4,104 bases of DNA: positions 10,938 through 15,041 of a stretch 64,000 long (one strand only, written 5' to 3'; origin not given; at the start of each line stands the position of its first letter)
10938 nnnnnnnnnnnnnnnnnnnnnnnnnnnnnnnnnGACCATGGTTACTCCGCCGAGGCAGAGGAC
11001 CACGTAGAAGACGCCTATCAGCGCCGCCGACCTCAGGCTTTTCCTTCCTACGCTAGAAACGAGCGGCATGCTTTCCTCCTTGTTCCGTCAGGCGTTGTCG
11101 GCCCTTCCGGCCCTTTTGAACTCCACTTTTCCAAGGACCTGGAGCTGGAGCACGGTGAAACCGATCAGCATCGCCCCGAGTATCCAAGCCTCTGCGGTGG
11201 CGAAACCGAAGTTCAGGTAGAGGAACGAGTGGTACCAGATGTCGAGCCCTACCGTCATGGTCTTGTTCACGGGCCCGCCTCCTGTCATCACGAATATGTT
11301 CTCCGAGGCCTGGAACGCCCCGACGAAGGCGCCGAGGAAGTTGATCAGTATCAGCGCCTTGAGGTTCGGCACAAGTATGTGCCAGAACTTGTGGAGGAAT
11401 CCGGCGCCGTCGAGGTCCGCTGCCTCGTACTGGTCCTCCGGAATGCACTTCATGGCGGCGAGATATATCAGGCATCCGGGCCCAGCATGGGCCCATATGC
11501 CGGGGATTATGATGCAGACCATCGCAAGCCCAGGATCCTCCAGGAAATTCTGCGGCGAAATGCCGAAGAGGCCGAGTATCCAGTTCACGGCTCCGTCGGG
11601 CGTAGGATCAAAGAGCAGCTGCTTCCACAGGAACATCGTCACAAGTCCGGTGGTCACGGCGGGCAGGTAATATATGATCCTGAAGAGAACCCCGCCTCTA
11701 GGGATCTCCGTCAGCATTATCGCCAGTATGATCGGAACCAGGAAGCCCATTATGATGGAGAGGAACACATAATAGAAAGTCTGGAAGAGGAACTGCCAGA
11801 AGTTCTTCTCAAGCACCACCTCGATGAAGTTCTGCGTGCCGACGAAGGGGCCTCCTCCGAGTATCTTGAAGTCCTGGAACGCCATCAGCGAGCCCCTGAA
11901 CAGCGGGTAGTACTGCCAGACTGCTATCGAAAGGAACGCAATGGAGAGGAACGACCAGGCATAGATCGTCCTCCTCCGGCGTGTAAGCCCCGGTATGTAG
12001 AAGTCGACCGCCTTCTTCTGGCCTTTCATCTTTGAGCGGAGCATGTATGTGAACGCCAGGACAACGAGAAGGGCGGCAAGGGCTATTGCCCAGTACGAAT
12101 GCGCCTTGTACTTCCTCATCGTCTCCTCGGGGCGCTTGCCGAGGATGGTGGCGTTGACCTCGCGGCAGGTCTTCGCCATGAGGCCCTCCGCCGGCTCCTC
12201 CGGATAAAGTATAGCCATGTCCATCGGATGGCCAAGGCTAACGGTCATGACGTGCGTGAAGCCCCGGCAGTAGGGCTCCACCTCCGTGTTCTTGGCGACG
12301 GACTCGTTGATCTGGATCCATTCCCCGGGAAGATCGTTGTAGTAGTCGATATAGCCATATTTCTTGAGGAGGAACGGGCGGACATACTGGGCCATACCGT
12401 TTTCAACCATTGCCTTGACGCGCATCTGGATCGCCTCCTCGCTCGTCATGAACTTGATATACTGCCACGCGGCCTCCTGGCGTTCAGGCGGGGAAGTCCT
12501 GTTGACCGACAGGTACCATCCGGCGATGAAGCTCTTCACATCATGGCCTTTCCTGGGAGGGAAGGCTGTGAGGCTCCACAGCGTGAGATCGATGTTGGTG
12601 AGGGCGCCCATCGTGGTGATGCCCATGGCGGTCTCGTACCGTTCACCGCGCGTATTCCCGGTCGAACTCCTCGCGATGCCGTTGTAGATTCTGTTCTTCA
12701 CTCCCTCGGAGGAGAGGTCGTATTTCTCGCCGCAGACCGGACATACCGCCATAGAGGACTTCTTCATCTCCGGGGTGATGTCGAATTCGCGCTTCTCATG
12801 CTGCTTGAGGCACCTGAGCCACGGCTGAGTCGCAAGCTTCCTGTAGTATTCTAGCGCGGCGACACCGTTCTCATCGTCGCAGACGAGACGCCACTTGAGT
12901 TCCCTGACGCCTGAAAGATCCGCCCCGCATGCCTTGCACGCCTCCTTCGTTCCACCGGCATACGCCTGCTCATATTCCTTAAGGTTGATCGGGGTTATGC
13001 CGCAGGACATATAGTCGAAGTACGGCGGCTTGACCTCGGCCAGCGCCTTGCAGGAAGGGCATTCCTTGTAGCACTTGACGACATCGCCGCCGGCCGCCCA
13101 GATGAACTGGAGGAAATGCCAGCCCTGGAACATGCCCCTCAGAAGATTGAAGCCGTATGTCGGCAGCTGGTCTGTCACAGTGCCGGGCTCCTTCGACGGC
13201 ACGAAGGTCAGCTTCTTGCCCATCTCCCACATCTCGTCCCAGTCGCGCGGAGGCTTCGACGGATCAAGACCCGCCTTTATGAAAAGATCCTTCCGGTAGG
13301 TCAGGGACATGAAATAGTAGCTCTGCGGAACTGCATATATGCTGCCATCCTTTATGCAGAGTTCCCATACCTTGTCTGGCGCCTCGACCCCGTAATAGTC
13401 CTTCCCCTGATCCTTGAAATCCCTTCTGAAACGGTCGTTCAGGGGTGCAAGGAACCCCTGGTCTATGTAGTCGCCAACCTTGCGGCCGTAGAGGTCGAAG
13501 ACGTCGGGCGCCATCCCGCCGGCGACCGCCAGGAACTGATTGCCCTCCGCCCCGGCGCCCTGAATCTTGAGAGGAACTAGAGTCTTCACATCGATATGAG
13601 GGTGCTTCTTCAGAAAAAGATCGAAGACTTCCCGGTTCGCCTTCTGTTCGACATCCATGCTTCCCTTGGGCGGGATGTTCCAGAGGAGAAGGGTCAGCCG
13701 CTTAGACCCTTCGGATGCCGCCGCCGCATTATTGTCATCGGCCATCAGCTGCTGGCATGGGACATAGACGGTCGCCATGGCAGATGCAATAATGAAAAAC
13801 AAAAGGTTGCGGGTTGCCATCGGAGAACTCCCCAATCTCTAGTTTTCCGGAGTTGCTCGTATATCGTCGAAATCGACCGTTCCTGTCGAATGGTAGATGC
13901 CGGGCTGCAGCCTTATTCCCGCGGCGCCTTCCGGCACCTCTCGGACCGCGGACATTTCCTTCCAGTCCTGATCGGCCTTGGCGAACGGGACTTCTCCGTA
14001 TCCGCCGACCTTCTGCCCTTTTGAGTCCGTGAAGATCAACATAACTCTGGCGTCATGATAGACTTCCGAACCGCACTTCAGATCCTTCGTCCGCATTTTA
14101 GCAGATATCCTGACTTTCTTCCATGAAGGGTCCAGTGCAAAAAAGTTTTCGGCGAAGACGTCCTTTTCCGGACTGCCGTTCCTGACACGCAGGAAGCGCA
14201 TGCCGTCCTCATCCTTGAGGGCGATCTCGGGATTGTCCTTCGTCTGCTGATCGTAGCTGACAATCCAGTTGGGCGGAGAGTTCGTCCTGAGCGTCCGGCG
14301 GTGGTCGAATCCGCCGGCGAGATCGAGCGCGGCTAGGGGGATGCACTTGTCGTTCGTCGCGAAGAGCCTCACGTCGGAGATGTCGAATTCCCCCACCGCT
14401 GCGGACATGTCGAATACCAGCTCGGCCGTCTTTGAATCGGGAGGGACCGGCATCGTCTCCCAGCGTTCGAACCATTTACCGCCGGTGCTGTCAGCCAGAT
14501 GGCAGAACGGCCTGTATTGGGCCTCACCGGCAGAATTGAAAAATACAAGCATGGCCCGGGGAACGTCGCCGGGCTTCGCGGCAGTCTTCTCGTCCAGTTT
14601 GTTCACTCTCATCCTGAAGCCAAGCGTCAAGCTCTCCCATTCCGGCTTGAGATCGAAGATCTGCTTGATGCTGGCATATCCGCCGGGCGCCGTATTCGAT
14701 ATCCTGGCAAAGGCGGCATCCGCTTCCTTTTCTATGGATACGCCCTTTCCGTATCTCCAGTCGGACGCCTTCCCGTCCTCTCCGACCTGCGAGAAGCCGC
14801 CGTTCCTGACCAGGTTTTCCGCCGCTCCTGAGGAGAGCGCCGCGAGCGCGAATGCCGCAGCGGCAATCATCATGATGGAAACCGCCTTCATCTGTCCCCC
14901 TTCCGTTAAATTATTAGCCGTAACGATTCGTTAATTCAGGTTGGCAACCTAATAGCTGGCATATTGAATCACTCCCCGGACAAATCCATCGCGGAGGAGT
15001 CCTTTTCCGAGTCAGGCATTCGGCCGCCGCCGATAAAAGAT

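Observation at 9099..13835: Atypical ABC importer: binding protein fused to permease, second permease with a ~400-aa loop, and no ATPase gene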

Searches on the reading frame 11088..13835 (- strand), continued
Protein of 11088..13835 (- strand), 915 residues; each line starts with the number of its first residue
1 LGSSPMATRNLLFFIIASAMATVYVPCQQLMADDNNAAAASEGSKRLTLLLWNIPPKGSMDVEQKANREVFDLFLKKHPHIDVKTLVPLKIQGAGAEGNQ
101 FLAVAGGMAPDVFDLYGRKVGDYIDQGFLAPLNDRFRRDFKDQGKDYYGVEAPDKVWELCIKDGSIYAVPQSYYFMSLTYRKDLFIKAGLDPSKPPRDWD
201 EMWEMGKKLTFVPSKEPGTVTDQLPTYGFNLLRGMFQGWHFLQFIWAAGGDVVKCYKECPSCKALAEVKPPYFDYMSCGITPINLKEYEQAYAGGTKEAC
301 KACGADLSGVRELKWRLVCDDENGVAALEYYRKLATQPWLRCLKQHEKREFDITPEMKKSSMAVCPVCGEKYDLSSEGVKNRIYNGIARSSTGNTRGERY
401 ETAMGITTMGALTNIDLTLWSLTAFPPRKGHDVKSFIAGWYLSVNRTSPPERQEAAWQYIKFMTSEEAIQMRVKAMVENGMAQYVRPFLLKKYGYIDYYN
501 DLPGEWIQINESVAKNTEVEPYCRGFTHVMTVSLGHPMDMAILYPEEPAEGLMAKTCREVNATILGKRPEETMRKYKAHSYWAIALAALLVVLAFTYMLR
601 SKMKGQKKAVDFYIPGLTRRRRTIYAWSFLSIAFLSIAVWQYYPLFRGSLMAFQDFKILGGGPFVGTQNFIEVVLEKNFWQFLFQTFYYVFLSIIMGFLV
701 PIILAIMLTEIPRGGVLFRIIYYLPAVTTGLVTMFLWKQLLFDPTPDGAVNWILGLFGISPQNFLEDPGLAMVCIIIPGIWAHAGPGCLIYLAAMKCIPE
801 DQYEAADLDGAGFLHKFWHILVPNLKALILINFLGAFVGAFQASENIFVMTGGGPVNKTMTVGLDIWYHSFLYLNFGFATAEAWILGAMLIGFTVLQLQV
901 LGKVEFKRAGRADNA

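Call 32: find_related_loci(query=A2, collection=genome_contigs, flank=10000)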
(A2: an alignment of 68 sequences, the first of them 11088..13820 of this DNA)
Query A2 (910 aa) in genome_contigs; peptide patterns used: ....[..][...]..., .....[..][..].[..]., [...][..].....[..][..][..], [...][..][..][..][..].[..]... (x = any residue, [..] = any of these).
600 stretches matched a pattern (row limit reached: there are more); 594 encode a relative of the query (tblastn E <= 1e-3); the best 80 are kept; 80 distinct loci.
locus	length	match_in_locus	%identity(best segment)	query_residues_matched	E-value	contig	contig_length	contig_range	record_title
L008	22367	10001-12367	34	39-905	6e-148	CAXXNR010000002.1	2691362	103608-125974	MAG: Fimbriimonadaceae bacterium isolate 939668e7-54b4-418c-928c-765401946cf0 genome assembly, contig: contig_2, whole g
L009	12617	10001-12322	32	47-908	4e-137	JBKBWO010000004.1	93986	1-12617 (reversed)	MAG: Fimbriimonadaceae bacterium isolate 21I_069.bin.9 NODE_4_length_93986_cov_27.907187, whole genome shotgun sequence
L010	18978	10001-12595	36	33-904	2e-166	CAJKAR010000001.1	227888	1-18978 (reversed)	MAG TPA_asm: uncultured Lentisphaeria bacterium isolate ERR1190684-bin.24 genome assembly, contig: NODE_13_length_227888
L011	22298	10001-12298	39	47-904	1e-114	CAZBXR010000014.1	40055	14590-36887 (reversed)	MAG TPA_asm: uncultured Chthonomonas sp. isolate SRP199154_co2_220 genome assembly, contig: NODE_567_length_40055_cov_56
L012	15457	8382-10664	41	67-904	9e-100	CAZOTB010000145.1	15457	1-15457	MAG TPA_asm: uncultured Verrucomicrobiota bacterium isolate binchicken_co107_139 genome assembly, contig: NODE_9124_leng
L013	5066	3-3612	39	103-904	3e-91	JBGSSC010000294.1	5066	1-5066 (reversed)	MAG: Terrimicrobiaceae bacterium isolate JTS-AC373 k141_1531543, whole genome shotgun sequence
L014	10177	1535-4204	28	31-904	2e-65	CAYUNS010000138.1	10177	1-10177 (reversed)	MAG TPA_asm: uncultured Tepidisphaeraceae bacterium isolate SRP344714_co1_366 genome assembly, contig: NODE_11944_length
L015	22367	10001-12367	38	51-905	2e-97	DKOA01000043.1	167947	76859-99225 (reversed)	MAG TPA_asm: Opitutia bacterium UBA7374 UBA7374_contig_2236, whole genome shotgun sequence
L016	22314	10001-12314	36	1-895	1e-47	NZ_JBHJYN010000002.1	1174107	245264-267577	Streptomyces sp. NPDC055962 NPDC055962_T32_H6.ctg-0002, whole genome shotgun sequence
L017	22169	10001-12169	36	10-900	1e-44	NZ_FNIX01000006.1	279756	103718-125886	Lentzea jiangxiensis strain CGMCC 4.6609, whole genome shotgun sequence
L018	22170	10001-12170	34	42-895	1e-44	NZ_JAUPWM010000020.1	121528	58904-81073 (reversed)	Streptomyces sp. P9(2023) NODE_20_length_121528_cov_65.721806, whole genome shotgun sequence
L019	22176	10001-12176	35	42-895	1e-43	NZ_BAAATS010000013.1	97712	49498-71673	Streptomyces kunmingensis strain JCM 7473 sequence13, whole genome shotgun sequence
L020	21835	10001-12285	35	4-895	3e-43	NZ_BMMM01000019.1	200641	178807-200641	Streptomyces albiflavescens strain CGMCC 4.7111 sequence19, whole genome shotgun sequence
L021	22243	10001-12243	34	25-895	4e-42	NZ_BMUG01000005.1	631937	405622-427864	Streptomyces microflavus strain JCM 4496 sequence05, whole genome shotgun sequence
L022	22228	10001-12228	34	11-876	4e-42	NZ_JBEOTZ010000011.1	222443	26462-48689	Streptomyces sp. NPDC094143 NPDC094143_188_A6.ctg-0011, whole genome shotgun sequence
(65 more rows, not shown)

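Call 39: predict_structure(alignment_id=A2)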
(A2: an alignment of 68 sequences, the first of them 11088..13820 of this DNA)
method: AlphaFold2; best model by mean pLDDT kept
length: 910 residues; sequences in the alignment: 68
mean_pLDDT: 88.5   pTM: 0.85
mean pLDDT of the five models: 88.5, 87.1, 86.0, 84.7, 84.6
residues with pLDDT >= 90: 538; 70-90: 311; 50-70: 44; < 50: 17
segments of 3 or more residues with pLDDT < 50: 1-3, 28-36
pLDDT, mean of each block of 10 residues (from residue 1): 60 63 51 56 94 92 97 97 82 86 93 91 96 97 92 94 96 96 96 98 96 91 91 94 96 96 94 95 91 93 94 97 97 97 96 98 98 95 74 80 85 91 95 95 97 97 95 92 94 93 87 89 91 93 97 93 88 90 89 86 64 81 86 86 91 86 92 92 90 85 82 78 81 89 89 91 93 87 86 87 88 89 84 79 85 91 88 92 85 78 53
secondary structure, 60 per line:
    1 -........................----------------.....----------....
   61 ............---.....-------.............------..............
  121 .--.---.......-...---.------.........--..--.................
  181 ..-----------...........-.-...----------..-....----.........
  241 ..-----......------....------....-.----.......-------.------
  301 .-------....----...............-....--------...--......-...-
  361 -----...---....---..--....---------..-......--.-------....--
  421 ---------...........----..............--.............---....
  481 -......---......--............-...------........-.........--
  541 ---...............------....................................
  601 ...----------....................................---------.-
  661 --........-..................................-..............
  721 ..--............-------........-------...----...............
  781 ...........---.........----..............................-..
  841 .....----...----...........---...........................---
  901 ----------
elements in order (helices of 4 or more, strands of 3 or more residues): H2-25 E42-46 H57-72 E76-80 H88-100 E107-111 H112-121 H128-134 H149-155 E164-176 H177-182 H194-204 E224-227 H232-242 E248-253 E260-263 H270-273 H280-286 E309-312 H317-331 E333-336 E345-347 H350-355 E357-359 E366-368 H372-375 E383-386 E399-404 E415-418 E430-440 H445-458 H461-473 H482-487 H491-496 H499-510 E512-514 H521-528 H530-538 H544-558 H565-603 H614-648 H663-670 H672-705 H707-722 H725-736 H744-751 H766-791 H795-803 H808-837 H839-845 H857-867 H871-897

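Call 41: fold_search(model_id=the predicted structure, library=pdb)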
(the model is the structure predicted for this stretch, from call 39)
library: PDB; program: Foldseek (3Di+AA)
matches with E <= 10: 1070; with E <= 0.001: 922
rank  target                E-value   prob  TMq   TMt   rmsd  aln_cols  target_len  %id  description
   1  5ci5_B                1.5e-15  1.00  0.36  0.78   5.5       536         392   17  Crystal Structure of an ABC transporter Solute Binding Protein from Thermotoga Lettingae TMO (Tlet_1705, TARGET EFI-51 (released 2015-07-22)
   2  6dtr                  5.3e-15  1.00  0.33  0.70   6.1       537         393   17  Apo T. maritima MalE3 (released 2018-09-19)
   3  5f7v_A                2.1e-14  1.00  0.35  0.77   5.1       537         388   15  ABC substrate-binding protein Lmo0181 from Listeria monocytogenes in complex with cycloalternan (released 2016-09-07)
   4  5ci5_A                2.4e-14  1.00  0.34  0.74   7.1       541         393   17  Crystal Structure of an ABC transporter Solute Binding Protein from Thermotoga Lettingae TMO (Tlet_1705, TARGET EFI-51 (released 2015-07-22)
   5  6dtq_A                3.9e-14  1.00  0.35  0.74   5.4       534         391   18  Maltose bound T. maritima MalE3 (released 2018-09-19)
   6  3jzj_A                8.2e-14  1.00  0.34  0.74   5.5       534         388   17  Crystal structures of the GacH receptor of Streptomyces glaucescens GLA.O in the unliganded form and in complex with a (released 2010-02-16)
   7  7c0v_A                1.3e-13  1.00  0.35  0.73   5.5       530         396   14  Crystal structure of a dinucleotide-binding protein (Y224A) of ABC transporter endogenously bound to uridylyl-3'-5'-ph (released 2021-03-10)
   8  7c0x_A                1.4e-13  1.00  0.34  0.72   5.7       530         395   15  Crystal structure of a dinucleotide-binding protein (T240A) of ABC transporter endogenously bound to uridylyl-3'-5'-ph (released 2021-03-10)
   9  3k01                  1.4e-13  1.00  0.33  0.71   6.0       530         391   17  Crystal structures of the GacH receptor of Streptomyces glaucescens GLA.O in the unliganded form and in complex with aca (released 2010-02-16)
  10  9xf5_A                1.4e-13  1.00  0.34  0.75   6.2       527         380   17  Cycloisomaltooligosaccharide binding protein in complex with cycloisomaltooctaose (released 2026-03-25)
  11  4qsd_A                1.9e-13  1.00  0.34  0.75   6.4       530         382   16  Crystal structure of atu4361 sugar transporter from Agrobacterium Fabrum C58, target efi-510558, with bound sucrose (released 2014-08-06)
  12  7c19_A                2.0e-13  1.00  0.34  0.72   5.8       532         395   15  Crystal structure of a dinucleotide-binding protein (Y224A/Y246A) of ABC transporter endogenously bound to uridylyl-3' (released 2021-03-10)
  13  7c16_B                2.0e-13  1.00  0.34  0.72   5.8       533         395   15  Crystal structure of a dinucleotide-binding protein (Y224A/Y246A) of ABC transporter endogenously bound to uridylyl-3' (released 2021-03-10)
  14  7bvt_A                2.1e-13  1.00  0.33  0.70   6.2       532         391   14  Crystal structure of cyclic alpha-maltosyl-1,6-maltose binding protein from Arthrobacter globiformis (released 2020-12-02)
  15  7c14_B                2.5e-13  1.00  0.35  0.73   5.5       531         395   15  Crystal structure of a dinucleotide-binding protein (Q274A) of ABC transporter endogenously bound to uridylyl-3'-5'-ph (released 2021-03-10)
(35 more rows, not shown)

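Call 62: list_cluster_members(proteins=[P0001, P0121])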
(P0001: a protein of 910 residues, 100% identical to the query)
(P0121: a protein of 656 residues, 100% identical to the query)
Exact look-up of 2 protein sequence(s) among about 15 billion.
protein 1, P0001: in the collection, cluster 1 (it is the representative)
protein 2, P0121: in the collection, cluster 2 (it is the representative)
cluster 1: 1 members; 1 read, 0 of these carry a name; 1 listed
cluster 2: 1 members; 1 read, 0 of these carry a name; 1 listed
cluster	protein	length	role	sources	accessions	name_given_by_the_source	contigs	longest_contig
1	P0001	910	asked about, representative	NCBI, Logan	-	-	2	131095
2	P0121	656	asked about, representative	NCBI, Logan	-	-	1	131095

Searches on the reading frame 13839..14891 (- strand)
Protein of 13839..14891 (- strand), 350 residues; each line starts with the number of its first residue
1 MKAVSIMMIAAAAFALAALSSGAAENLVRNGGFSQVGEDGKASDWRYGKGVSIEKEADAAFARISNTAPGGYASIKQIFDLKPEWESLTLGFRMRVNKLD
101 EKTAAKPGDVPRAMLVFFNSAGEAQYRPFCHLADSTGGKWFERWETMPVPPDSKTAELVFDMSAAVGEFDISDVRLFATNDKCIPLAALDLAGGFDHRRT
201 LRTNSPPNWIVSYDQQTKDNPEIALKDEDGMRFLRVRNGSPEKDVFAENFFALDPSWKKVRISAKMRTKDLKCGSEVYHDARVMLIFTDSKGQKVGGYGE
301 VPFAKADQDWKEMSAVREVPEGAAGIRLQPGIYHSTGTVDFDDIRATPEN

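Call 5: search_protein_families(library=pfam, proteins=[window:13839-14891:-], max_evalue=0.01)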
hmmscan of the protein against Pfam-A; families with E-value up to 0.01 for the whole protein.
window:13839-14891:- (350 aa): 0 families

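Call 7: search_protein_families(library=ncbifam, proteins=[window:13839-14891:-], max_evalue=0.01)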
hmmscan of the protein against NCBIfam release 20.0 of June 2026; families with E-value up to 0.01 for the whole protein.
window:13839-14891:- (350 aa): 0 families

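Call 49: search_solved_structures(query=window:13839-14891:-, max_evalue=1)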
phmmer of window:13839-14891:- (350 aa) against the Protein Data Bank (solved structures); distinct sequences matched with E-value up to 1: 1.
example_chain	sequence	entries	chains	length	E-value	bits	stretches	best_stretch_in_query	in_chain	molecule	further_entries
2h4o_A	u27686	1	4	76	0.56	12.6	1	139-194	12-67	YonK protein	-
